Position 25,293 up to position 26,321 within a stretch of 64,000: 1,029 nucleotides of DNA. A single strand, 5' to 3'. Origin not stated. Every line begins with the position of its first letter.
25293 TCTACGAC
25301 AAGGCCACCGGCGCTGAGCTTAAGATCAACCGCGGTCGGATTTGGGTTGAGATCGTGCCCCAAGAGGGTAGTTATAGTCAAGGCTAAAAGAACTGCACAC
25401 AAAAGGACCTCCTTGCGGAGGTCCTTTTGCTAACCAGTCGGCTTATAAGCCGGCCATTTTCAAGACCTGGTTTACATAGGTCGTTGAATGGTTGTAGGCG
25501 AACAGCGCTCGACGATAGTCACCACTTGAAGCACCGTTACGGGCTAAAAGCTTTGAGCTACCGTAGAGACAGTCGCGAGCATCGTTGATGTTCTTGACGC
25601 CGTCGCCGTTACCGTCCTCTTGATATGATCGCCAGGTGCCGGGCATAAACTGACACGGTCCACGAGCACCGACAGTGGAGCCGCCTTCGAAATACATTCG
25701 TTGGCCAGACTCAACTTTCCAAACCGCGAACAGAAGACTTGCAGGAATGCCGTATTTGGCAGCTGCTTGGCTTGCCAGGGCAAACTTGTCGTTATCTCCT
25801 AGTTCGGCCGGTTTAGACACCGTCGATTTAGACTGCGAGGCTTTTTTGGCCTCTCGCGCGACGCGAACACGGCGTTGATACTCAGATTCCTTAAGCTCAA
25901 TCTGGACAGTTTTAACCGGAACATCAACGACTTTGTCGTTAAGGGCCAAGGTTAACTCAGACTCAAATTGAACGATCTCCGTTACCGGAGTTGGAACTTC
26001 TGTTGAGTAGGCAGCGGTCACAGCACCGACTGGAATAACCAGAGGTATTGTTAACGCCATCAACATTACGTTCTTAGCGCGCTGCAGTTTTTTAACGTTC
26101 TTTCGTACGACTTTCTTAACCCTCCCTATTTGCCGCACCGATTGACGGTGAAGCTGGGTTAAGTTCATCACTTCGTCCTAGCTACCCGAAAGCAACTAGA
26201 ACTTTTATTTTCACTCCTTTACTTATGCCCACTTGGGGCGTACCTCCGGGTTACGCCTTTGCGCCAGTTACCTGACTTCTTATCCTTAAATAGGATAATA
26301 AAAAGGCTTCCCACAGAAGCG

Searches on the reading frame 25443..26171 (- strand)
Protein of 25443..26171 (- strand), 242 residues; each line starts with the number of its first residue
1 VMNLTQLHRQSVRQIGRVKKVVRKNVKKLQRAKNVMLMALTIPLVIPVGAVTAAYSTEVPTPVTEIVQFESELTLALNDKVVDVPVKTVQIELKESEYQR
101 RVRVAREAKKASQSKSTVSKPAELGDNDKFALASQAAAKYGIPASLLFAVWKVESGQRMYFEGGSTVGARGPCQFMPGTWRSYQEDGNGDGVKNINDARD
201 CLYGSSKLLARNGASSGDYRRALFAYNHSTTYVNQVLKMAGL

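Call 82: search_protein_families(library=pfam, proteins=[window:25443-26171:-], max_evalue=0.001)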
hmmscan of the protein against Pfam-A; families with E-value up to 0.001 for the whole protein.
window:25443-26171:- (242 aa): 2 families
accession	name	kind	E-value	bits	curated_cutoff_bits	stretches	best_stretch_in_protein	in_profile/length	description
PF13406.11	SLT_2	-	1.1e-13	51.5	24.3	1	164-215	150-202/292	Transglycosylase SLT domain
PF01464.25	SLT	-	1.2e-09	38.2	21.3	1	133-238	3-106/117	Transglycosylase SLT domain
